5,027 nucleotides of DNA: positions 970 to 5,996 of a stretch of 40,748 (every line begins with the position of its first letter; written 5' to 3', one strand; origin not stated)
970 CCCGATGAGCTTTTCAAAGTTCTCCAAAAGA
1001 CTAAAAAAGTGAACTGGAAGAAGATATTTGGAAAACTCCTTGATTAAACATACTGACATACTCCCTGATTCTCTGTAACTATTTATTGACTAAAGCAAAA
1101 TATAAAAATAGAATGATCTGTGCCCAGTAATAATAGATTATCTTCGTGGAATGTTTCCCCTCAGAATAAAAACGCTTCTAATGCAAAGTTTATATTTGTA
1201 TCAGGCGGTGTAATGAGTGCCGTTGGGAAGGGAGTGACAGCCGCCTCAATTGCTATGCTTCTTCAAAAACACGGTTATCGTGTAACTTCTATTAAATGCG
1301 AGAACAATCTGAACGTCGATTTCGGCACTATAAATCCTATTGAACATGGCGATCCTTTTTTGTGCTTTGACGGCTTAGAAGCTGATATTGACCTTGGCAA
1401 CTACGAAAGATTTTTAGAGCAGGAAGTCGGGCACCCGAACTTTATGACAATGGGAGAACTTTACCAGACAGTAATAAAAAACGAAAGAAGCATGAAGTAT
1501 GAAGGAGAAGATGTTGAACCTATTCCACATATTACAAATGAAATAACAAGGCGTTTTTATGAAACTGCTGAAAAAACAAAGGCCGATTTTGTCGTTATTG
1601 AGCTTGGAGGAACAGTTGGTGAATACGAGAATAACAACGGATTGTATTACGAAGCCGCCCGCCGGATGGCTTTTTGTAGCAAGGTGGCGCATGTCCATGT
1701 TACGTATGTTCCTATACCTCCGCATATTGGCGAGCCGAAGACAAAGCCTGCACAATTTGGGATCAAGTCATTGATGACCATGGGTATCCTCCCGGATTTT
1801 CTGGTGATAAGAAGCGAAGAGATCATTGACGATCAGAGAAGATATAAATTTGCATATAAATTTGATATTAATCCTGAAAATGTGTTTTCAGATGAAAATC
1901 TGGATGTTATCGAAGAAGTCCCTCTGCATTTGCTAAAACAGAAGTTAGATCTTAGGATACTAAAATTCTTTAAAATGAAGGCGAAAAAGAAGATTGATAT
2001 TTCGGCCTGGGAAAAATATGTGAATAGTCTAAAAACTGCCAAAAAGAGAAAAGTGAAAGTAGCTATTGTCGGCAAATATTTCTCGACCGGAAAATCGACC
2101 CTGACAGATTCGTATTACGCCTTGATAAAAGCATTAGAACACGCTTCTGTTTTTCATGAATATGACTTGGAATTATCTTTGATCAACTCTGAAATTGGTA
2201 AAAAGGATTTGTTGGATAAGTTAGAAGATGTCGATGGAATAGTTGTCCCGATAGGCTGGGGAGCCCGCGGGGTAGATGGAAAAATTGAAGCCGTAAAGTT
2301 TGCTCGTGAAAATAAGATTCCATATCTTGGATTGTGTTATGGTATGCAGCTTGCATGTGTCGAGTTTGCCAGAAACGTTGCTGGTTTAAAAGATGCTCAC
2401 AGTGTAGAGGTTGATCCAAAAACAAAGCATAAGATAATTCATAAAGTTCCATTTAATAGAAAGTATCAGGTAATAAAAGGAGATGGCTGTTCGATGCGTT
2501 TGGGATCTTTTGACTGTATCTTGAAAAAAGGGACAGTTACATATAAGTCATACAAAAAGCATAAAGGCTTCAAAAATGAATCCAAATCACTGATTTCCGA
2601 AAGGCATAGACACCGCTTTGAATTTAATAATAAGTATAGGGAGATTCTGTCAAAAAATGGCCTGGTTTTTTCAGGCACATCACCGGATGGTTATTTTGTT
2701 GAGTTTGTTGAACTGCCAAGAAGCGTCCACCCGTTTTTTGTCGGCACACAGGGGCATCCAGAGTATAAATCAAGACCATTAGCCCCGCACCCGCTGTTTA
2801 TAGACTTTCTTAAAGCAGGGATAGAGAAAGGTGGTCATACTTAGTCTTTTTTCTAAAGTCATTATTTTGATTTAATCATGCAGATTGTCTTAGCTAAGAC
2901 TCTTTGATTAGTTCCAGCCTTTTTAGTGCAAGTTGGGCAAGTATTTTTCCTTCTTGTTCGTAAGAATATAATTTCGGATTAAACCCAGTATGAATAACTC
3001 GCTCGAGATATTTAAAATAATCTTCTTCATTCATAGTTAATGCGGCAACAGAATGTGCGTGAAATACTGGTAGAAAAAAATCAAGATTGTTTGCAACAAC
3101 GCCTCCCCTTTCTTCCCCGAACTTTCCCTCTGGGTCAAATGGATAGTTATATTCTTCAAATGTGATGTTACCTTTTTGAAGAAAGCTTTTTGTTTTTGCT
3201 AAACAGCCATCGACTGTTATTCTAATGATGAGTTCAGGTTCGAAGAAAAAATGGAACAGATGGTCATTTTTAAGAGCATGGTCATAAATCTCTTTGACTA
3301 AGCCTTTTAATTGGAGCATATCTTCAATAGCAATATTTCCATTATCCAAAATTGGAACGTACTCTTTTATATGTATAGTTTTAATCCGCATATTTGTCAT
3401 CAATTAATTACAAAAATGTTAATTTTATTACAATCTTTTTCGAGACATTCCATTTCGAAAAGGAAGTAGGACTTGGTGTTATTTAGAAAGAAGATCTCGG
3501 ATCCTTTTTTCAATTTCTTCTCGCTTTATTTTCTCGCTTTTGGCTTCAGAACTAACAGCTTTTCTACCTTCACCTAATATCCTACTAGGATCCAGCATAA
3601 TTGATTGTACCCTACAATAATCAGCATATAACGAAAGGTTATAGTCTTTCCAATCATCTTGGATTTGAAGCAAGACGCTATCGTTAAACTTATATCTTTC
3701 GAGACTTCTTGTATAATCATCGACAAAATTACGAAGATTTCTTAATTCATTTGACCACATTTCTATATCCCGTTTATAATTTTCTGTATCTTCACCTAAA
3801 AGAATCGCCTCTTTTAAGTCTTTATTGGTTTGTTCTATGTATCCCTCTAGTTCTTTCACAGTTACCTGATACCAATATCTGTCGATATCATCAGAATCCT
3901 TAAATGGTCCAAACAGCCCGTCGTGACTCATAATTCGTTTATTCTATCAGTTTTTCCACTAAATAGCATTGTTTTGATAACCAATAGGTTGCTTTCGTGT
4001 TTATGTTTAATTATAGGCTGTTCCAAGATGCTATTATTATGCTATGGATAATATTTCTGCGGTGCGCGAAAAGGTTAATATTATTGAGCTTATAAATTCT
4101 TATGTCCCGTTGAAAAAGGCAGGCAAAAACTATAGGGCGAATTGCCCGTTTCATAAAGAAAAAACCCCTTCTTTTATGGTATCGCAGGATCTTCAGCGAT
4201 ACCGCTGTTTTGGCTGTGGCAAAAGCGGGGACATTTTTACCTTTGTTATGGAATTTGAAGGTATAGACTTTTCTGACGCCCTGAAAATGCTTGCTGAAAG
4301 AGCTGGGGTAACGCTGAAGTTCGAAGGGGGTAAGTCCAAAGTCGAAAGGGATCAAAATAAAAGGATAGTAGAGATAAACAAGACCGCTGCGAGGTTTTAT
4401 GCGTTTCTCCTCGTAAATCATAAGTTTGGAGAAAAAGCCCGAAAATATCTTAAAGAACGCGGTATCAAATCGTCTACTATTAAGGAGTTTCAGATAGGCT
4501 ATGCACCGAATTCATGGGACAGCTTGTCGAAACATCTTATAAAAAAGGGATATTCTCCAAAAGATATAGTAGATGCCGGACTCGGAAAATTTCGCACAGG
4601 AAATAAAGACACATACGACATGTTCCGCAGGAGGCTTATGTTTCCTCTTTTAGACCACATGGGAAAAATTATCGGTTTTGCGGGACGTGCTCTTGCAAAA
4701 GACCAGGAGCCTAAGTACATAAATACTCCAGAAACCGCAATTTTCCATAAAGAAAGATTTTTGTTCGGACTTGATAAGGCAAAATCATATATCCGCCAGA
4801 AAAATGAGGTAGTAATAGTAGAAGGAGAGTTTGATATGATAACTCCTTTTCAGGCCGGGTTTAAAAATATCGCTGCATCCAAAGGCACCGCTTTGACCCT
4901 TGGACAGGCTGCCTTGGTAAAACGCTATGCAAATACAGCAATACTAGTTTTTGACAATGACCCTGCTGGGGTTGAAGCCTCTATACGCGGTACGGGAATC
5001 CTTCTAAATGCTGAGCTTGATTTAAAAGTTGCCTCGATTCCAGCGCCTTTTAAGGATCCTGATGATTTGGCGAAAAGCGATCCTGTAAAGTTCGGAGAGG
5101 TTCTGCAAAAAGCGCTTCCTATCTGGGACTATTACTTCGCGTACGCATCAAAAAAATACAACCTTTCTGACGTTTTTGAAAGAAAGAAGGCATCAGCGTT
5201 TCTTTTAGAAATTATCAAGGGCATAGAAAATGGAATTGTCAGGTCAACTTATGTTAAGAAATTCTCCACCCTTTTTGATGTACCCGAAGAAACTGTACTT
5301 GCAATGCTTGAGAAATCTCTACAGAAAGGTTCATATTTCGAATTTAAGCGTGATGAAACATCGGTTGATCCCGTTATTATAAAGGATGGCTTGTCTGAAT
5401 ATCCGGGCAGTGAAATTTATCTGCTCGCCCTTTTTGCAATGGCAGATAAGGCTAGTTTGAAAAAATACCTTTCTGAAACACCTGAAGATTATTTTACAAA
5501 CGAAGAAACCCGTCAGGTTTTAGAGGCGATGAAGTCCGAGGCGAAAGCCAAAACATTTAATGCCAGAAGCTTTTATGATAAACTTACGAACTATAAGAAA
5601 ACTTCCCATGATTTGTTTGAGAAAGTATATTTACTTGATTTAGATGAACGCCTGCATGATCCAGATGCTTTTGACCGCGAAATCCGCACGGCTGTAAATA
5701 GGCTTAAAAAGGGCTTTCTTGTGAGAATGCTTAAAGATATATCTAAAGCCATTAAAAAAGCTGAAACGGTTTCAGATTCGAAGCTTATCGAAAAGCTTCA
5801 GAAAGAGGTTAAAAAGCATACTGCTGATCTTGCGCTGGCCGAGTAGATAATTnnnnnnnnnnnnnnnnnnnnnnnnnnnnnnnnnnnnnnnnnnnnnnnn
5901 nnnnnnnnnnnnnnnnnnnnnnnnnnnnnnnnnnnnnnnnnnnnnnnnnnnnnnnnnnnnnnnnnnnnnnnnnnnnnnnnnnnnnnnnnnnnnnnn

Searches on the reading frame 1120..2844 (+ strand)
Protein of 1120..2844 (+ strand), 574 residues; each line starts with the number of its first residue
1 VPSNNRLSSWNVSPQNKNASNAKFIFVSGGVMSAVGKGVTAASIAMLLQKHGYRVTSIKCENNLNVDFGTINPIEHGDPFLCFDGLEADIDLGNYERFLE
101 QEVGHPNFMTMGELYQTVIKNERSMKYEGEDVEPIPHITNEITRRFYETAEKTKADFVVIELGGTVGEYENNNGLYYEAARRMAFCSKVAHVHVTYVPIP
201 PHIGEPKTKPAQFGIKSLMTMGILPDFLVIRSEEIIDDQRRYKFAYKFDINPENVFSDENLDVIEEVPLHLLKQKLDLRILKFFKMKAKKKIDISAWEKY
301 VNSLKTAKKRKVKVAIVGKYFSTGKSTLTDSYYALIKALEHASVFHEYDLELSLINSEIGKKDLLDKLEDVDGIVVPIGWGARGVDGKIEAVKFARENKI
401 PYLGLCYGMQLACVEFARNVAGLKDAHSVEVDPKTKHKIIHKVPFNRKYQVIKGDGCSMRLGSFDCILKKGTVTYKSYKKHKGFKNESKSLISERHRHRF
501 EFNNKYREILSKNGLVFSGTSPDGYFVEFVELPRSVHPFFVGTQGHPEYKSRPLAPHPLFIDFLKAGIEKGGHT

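Call 35: search_protein_families(library=pfam, proteins=[window:1120-2844:+])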
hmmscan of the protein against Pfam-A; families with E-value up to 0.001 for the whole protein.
window:1120-2844:+ (574 aa): 3 families
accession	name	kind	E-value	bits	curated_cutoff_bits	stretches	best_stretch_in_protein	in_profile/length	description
PF06418.20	CTP_synth_N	-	4.7e-82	275.7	26.1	1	23-286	1-265/265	CTP synthase N-terminus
PF00117.34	GATase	-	3.7e-27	95.7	22.8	1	328-565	2-189/190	Glutamine amidotransferase class-I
PF01656.29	CbiA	-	3e-06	27.6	25.4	1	33-323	8-86/125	CobQ/CobB/MinD/ParA nucleotide binding domain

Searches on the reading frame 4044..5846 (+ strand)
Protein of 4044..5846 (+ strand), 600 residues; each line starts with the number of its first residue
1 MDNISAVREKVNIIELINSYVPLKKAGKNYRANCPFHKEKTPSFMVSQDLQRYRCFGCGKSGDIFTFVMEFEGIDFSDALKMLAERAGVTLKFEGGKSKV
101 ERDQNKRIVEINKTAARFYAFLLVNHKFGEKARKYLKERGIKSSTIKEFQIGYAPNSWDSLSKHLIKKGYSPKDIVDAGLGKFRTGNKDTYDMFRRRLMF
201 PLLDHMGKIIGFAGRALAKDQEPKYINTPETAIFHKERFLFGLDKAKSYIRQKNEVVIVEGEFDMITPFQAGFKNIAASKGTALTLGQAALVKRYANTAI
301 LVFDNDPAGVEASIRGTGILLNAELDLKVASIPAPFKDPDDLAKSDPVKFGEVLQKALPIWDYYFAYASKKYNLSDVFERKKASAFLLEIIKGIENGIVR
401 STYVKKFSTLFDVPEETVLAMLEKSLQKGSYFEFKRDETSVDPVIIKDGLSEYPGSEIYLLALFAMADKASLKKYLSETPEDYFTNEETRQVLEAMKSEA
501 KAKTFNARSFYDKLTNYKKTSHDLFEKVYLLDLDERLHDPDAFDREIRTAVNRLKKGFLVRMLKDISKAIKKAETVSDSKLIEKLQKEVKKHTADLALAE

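Call 35: search_protein_families(library=pfam, proteins=[window:4044-5846:+])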
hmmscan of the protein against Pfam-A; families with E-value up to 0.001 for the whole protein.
window:4044-5846:+ (600 aa): 6 families
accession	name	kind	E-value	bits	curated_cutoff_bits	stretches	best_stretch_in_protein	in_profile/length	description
PF08275.17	DNAG_N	-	1.5e-42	145.1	26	1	124-247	6-128/128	DNA primase catalytic core, N-terminal domain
PF01807.25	Zn_ribbon_DnaG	-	2.7e-34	117.4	24.9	1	3-93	5-95/98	CHC2 zinc finger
PF13155.12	Toprim_2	-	1.4e-15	57.9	22.1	1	257-342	1-87/88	Toprim-like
PF13662.12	Toprim_4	-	2.9e-11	43.9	25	1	254-328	1-82/85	Toprim domain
PF10410.14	DnaB_bind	-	9.6e-09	35.8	20.6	1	362-416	2-56/56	DnaB-helicase binding domain of primase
PF01751.28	Toprim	-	3.2e-07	30.9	23.1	1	255-313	1-73/96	Toprim domain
